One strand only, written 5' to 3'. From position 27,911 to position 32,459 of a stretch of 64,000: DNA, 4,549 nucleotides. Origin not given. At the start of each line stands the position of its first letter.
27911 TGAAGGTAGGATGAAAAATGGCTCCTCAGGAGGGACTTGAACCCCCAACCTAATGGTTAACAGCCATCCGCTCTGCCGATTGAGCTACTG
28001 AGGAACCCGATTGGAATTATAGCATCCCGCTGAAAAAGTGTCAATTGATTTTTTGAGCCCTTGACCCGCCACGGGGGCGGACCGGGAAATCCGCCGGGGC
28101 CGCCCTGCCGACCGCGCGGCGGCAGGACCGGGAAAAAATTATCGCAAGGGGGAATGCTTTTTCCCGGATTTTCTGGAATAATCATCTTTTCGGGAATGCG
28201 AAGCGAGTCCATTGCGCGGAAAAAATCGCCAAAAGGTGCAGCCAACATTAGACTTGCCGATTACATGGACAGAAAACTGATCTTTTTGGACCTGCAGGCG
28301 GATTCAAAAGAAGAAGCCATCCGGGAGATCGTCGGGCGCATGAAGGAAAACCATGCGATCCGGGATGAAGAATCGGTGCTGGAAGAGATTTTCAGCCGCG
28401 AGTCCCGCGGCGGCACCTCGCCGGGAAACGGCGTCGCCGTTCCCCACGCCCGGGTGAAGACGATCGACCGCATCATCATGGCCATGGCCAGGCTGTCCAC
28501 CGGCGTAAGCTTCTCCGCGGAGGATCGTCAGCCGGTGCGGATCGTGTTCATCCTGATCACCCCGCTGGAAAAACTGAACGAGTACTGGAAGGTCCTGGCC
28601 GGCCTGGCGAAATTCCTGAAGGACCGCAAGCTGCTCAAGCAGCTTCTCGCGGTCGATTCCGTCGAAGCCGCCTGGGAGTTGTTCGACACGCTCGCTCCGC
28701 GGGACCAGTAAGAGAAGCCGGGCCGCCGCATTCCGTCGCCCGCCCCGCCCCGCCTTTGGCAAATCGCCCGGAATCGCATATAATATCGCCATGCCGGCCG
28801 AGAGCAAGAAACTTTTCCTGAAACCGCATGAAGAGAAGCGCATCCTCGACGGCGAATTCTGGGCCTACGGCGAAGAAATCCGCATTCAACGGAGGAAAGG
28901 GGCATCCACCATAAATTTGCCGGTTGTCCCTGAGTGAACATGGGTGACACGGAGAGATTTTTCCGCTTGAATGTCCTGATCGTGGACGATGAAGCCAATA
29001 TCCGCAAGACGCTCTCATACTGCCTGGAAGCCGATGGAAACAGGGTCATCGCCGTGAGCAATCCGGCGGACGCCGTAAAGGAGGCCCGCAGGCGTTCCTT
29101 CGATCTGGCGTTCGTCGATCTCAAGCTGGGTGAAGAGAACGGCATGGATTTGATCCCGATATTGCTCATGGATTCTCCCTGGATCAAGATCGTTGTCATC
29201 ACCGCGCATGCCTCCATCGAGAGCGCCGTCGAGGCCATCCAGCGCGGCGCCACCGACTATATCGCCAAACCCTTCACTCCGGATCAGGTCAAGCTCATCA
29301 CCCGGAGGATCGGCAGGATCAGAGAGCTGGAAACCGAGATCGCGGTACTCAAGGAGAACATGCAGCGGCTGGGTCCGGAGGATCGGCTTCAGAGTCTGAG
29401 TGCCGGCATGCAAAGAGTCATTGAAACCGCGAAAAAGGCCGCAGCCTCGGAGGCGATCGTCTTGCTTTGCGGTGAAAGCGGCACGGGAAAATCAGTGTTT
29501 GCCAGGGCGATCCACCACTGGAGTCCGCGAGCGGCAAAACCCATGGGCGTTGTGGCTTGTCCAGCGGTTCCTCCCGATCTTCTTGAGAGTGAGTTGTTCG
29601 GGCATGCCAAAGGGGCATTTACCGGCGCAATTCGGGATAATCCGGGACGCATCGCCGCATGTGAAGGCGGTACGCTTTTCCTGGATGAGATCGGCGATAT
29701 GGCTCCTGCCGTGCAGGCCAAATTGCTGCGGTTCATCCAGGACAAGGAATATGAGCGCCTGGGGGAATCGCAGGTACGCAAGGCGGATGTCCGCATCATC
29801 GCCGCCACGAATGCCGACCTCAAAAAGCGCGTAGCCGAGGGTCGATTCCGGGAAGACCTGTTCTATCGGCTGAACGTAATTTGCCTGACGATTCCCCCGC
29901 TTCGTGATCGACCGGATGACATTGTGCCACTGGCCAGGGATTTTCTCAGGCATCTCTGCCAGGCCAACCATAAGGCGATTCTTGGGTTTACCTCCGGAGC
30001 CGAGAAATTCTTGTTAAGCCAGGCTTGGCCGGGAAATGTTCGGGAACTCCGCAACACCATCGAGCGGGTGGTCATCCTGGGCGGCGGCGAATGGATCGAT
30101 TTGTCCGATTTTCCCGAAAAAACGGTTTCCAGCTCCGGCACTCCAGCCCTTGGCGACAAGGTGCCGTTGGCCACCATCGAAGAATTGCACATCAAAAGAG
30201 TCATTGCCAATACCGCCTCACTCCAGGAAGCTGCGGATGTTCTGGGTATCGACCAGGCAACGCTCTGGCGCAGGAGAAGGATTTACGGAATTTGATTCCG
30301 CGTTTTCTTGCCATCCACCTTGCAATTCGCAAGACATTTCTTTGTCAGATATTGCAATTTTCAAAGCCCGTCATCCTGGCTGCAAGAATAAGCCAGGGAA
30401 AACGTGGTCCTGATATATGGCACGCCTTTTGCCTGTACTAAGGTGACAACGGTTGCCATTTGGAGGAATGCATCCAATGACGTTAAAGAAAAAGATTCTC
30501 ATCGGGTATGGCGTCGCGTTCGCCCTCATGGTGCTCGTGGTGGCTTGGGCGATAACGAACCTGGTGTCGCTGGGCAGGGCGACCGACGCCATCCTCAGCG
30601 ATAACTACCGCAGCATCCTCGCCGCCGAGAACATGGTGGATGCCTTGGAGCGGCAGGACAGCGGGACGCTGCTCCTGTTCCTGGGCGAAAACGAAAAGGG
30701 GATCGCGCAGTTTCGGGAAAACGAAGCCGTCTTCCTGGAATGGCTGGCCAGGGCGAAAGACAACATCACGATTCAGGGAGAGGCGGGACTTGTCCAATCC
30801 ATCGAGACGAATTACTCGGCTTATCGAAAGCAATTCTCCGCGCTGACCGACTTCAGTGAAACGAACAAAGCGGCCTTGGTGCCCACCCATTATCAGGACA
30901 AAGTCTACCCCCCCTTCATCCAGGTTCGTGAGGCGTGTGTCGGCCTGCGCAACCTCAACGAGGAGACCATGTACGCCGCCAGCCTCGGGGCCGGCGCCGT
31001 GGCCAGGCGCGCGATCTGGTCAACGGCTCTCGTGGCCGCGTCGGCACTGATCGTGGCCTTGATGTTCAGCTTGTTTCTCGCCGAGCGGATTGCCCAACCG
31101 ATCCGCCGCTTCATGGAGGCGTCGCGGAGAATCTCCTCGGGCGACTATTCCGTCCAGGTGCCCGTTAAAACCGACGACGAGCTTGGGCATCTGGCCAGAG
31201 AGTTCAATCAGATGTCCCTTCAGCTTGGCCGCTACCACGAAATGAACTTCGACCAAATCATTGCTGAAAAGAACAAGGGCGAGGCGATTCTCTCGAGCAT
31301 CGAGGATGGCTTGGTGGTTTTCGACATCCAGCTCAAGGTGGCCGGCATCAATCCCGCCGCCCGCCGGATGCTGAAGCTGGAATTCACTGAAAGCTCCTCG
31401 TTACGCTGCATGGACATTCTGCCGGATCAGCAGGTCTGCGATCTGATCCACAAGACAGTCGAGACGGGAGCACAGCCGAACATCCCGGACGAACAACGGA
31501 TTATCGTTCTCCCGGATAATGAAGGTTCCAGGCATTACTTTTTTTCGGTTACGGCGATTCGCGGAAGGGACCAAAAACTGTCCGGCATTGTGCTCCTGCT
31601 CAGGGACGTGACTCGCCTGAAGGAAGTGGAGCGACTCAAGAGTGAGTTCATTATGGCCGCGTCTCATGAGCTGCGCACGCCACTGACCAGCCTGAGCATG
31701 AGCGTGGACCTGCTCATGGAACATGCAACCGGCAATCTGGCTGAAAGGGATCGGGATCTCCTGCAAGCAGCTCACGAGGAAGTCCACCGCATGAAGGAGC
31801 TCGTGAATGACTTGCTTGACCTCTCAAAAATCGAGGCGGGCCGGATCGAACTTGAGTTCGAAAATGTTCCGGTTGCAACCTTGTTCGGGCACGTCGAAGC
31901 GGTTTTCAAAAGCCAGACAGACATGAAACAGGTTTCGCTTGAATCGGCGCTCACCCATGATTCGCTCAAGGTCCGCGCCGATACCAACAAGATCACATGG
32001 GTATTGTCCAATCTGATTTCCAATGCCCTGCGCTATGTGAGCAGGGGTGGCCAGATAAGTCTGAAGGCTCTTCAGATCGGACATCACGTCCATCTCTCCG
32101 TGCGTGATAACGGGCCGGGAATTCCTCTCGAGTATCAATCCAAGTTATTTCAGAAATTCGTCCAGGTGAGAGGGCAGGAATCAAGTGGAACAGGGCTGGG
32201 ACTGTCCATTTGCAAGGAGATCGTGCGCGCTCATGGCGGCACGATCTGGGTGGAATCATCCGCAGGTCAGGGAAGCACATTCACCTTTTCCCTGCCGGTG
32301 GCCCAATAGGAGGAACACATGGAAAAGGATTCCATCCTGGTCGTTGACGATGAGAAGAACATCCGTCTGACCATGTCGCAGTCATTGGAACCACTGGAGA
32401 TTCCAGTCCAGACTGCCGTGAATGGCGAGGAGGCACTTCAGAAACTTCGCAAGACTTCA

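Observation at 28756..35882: Integrase-less 7-kb island bracketed by a duplicated gene start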

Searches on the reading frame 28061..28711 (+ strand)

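Call 7: search_protein_families(library=pfam, proteins=[window:28061-28711:+])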
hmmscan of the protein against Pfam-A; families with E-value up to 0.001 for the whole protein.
window:28061-28711:+ (216 aa): 1 family
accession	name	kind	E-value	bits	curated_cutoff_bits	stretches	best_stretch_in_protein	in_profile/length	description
PF00359.27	PTS_EIIA_2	-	2.7e-32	112.1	27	1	69-208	3-141/144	Phosphoenolpyruvate-dependent sugar phosphotransferase system, EIIA 2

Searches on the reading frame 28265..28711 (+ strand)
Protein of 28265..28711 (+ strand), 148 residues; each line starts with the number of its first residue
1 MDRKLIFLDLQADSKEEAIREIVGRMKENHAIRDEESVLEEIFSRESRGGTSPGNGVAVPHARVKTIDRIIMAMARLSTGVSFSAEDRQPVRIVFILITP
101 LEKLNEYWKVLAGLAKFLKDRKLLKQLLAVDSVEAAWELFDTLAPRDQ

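Call 42: search_protein_families(library=ncbifam, proteins=[window:28265-28711:+], max_evalue=0.00001)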
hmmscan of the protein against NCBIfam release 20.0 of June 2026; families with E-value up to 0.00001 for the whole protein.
window:28265-28711:+ (148 aa): 7 families
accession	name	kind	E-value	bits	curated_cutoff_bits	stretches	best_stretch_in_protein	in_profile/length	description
TIGR00848.1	fruA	subfamily_domain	2.6e-27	95.3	103.5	1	2-127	3-129/129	fructose PTS transporter subunit IIA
TIGR01419.1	nitro_reg_IIA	equivalog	2.8e-22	79.1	138.7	1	4-141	9-144/145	PTS IIA-like nitrogen regulatory protein PtsN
NF008145.0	PRK10896.1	equivalog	1.7e-17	63.6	221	1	12-139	25-152/161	PTS IIA-like nitrogen regulatory protein PtsN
NF007293.0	PRK09765.1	equivalog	2.4e-17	62.7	763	1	2-141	9-150/639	PTS 2-O-a-mannosyl-D-glycerate transporter subunit IIABC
NF007389.0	PRK09913.1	equivalog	4.8e-15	55.8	151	1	5-131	8-134/148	PTS fructose transporter subunit IIA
NF011663.0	PRK15083.1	subfamily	1.8e-12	46.1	589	1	3-140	499-634/639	PTS mannitol transporter subunit IICBA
NF008319.0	PRK11109.1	equivalog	1.5e-09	37.7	302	1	6-136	9-135/376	fused PTS fructose transporter subunit IIA/HPr protein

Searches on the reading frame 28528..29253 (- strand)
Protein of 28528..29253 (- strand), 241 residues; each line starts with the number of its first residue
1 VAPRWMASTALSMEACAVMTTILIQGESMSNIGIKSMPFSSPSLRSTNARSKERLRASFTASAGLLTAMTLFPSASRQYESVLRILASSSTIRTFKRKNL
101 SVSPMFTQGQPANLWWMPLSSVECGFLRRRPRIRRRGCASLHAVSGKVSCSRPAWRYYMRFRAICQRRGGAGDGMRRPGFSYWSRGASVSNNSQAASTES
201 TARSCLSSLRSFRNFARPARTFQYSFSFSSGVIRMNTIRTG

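Call 53: search_protein_families(library=pfam, proteins=[window:28528-29253:-], max_evalue=0.01)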
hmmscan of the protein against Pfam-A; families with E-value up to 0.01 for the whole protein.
window:28528-29253:- (241 aa): 0 families

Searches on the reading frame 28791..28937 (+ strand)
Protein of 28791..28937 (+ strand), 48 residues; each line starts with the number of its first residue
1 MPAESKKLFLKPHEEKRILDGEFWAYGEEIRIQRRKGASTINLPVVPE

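Call 7: search_protein_families(library=pfam, proteins=[window:28791-28937:+])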
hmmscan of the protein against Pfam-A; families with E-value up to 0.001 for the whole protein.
window:28791-28937:+ (48 aa): 0 families

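Call 42: search_protein_families(library=ncbifam, proteins=[window:28791-28937:+], max_evalue=0.00001)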
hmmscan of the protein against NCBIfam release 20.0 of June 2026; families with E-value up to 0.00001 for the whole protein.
window:28791-28937:+ (48 aa): 0 families

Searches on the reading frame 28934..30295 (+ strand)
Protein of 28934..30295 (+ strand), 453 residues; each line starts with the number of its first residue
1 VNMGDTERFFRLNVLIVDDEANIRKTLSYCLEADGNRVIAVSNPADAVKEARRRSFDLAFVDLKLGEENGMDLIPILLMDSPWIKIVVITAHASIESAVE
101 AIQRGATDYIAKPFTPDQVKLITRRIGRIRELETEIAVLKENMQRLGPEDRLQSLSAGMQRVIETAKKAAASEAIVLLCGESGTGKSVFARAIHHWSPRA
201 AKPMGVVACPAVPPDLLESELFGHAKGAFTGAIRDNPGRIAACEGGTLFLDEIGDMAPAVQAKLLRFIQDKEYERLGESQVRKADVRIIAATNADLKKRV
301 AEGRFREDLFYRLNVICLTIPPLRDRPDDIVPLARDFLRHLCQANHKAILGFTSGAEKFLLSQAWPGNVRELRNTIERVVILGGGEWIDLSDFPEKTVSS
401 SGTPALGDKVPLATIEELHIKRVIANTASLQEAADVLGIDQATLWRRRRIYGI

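Call 7: search_protein_families(library=pfam, proteins=[window:28934-30295:+])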
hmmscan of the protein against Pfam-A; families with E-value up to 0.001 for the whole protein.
window:28934-30295:+ (453 aa): 9 families
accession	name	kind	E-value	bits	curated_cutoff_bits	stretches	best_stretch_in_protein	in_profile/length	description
PF00158.32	Sigma54_activat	-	2.2e-65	219.9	20.2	1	156-318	5-167/168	Sigma-54 interaction domain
PF00072.30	Response_reg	-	1.1e-24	87.1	30.2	1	14-120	1-107/111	Response regulator receiver domain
PF25601.1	AAA_lid_14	-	6e-22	77.7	27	1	324-400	1-77/87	AAA+ ATPase lid domain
PF14532.12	Sigma54_activ_2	-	2e-19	70.6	25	1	156-323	4-138/138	Sigma-54 interaction domain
PF07728.20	AAA_5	-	5.9e-10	39.7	22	1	176-294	2-123/139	AAA domain (dynein-related subfamily)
PF00004.35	AAA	-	1.5e-06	29.1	21.2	1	176-306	1-124/131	ATPase family associated with various cellular activities (AAA)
PF01078.27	Mg_chelatase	-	2.4e-06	27.6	20.3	0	231-293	93-157/207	Magnesium chelatase, subunit ChlI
PF13401.12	AAA_22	-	0.00028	21.6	27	1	173-203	5-33/130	AAA domain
PF07724.20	AAA_2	-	0.00071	20.1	27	0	175-302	5-133/166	AAA domain (Cdc48 subfamily)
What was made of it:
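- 28940..30295 (+): NtrC-type sigma-54 enhancer-binding response regulator; the GAFTGA motif is present. Pfam Response_reg, Sigma54_activat (2.2e-65) and AAA_lid_14 (call 7).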

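Call 42: search_protein_families(library=ncbifam, proteins=[window:28940-30295:+], max_evalue=0.00001)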
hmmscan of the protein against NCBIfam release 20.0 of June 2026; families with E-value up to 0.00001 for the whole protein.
window:28940-30295:+ (451 aa): 98 families (the best 25 are shown)
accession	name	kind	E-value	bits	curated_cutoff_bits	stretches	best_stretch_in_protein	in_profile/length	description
NF008469.0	PRK11361.1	equivalog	2.9e-116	388.9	714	1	11-403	6-398/461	acetoacetate metabolism transcriptional regulator AtoC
TIGR02915.1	PEP_resp_reg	equivalog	1e-111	373.9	502.6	1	12-444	1-437/445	PEP-CTERM-box response regulator transcription factor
TIGR01818.1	ntrC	equivalog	2.2e-103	346.5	558.6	1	12-398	1-384/463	nitrogen regulation protein NR(I)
NF041946.1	LuxO_transreg_Vib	equivalog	4.3e-99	332.4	800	1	25-395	12-380/463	quorum-sensing sigma-54 dependent transcriptional regulator LuxO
NF007689.0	PRK10365.1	equivalog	6.5e-99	331.7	760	1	10-443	6-436/441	sigma-54-dependent response regulator transcription factor ZraR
TIGR01817.1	nifA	equivalog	5.8e-98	329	528.85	1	137-439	185-487/534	nif-specific transcriptional activator NifA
NF051870.1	NAssimRespRegNtrX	equivalog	1.5e-93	314.2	600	1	11-397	3-387/452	nitrogen assimilation response regulator NtrX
NF011695.0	PRK15115.1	equivalog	3.7e-92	309.4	763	1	11-382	8-369/445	two-component system response regulator GlrR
NF041552.1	TF_PrdR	equivalog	2e-88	297.2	795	1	129-447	246-574/577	sigma-54 dependent transcriptional regulator PrdR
NF008176.1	PRK10923.1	equivalog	4.7e-88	295.8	620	1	11-398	5-388/469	nitrogen regulation protein NR(I)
NF049963.1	RespRegFlgRCampy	domain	4.1e-87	292.8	750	1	10-445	1-423/429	fla regulon two-component system response regulator FlgR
NF050807.1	TransRegFlbDCaul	equivalog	7.5e-87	292.1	750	1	31-391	22-361/454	sigma-54-dependent transcriptional regulator FlbD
NF038308.1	RNA_repair_RtcR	equivalog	3.6e-86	290.1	650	1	82-395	112-436/530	RNA repair transcriptional activator RtcR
NF003451.0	PRK05022.1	equivalog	1.3e-81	274.9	476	1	142-380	184-422/512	nitric oxide reductase transcriptional regulator NorR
NF011958.0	PRK15429.1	equivalog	3e-75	254.2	830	1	152-451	383-686/692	formate hydrogenlyase transcriptional activator FlhA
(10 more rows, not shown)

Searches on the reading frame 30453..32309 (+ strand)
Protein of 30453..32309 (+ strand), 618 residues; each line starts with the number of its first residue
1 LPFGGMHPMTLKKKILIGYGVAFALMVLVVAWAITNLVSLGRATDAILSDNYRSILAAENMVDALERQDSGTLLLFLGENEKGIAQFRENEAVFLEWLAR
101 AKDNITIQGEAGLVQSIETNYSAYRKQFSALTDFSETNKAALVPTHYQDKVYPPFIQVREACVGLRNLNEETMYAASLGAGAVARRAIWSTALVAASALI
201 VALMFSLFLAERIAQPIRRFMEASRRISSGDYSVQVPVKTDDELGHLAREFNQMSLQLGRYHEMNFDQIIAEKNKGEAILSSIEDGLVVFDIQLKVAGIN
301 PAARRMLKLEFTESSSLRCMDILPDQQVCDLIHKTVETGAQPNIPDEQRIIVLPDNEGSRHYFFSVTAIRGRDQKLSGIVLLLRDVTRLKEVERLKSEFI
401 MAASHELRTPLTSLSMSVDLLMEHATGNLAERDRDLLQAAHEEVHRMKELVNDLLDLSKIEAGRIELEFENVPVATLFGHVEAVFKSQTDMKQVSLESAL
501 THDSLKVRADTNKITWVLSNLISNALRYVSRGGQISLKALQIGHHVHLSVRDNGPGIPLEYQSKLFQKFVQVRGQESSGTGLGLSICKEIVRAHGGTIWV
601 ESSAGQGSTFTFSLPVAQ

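Call 7: search_protein_families(library=pfam, proteins=[window:30453-32309:+])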
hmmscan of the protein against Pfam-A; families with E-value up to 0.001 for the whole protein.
window:30453-32309:+ (618 aa): 6 families
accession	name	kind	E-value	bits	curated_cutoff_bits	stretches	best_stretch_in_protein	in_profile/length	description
PF02518.31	HATPase_c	-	3.7e-31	108.3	26.4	1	510-617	2-110/111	Histidine kinase-, DNA gyrase B-, and HSP90-like ATPase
PF00512.31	HisKA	-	7.2e-20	71.3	26.9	1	396-463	2-66/66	His Kinase A (phospho-acceptor) domain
PF00672.30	HAMP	-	2e-15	57.3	25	1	208-258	1-51/53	HAMP domain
PF08448.16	PAS_4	-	3.1e-10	40.7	23.1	1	280-390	1-109/110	PAS fold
PF13426.13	PAS_9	-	2.8e-05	24.8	27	1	292-387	9-102/103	PAS domain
PF12729.13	4HB_MCP_1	-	3.1e-05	24.1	27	1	9-171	2-168/181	Four helix bundle sensory module for signal transduction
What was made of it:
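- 30477..32309 (+): Sensor histidine kinase with 4HB_MCP, HAMP, PAS, HisKA and HATPase_c domains. Pfam hits (call 7).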

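Call 34: find_related_loci(query=window:30477-32306:+, collection=viral_contigs, flank=10000)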
Query window:30477-32306:+ (610 aa) in viral_contigs; peptide patterns used: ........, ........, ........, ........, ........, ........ (x = any residue, [..] = any of these).
7 stretches matched a pattern, but none encodes a relative of the query by tblastn (E <= 1e-3).

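Call 42: search_protein_families(library=ncbifam, proteins=[window:30477-32309:+], max_evalue=0.00001)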
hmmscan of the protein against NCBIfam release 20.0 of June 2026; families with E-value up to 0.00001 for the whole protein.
window:30477-32309:+ (610 aa): 88 families (the best 25 are shown)
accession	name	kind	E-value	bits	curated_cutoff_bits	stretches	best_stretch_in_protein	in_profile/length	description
NF033092.0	HK_WalK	equivalog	3.7e-89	299.9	725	1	188-608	184-594/594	cell wall metabolism sensor histidine kinase WalK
NF046044.1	PnpS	equivalog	1.2e-81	274.7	400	1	208-607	1-390/390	two-component system histidine kinase PnpS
NF045911.1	TCSHisKinNblS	equivalog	1.3e-69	235.2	1000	1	186-608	186-620/621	two-component system sensor histidine kinase NblS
TIGR02966.1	phoR_proteo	equivalog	6.1e-63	212.8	334.2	1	265-605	5-332/333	phosphate regulon sensor histidine kinase PhoR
NF008468.0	PRK11360.1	equivalog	9.8e-60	202.6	646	1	184-609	199-609/616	two-component system sensor histidine kinase AtoS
NF033093.1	HK_VicK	exception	1.3e-55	188.8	680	1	190-608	22-435/448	cell wall metabolism sensor histidine kinase VicK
TIGR02956.1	TMAO_torS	equivalog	3.7e-55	187.5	676.5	1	383-610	459-684/967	TMAO reductase system sensor histidine kinase/response regulator TorS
NF012163.2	BaeS_SmeS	equivalog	5.8e-53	180.4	500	2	380-599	232-449/457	sensor histidine kinase efflux regulator BaeS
NF040691.1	MtrAB_MtrB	equivalog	3.4e-52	178.1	450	2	376-608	259-492/507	MtrAB system histidine kinase MtrB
NF006800.0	PRK09303.1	equivalog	3.2e-50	171.2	342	1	371-610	133-379/383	histidine kinase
NF011874.0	PRK15347.1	equivalog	5.8e-48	163.6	852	1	384-609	394-615/921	two component system sensor kinase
NF007837.0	PRK10549.1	equivalog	2.2e-47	161.8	603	2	381-609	233-459/466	envelope stress sensor histidine kinase BaeS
TIGR01386.1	cztS_silS_copS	subfamily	5.2e-47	160.9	292.55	1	379-607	232-457/457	heavy metal sensor histidine kinase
NF041880.1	EPS_EpsF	equivalog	1.3e-46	159.2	900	1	376-607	255-492/492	response regulator EpsF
NF047874.1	MASE3_PAS_HK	subfamily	3.4e-46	158.3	560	1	256-608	255-625/655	MASE3 domain-containing sensor histidine kinase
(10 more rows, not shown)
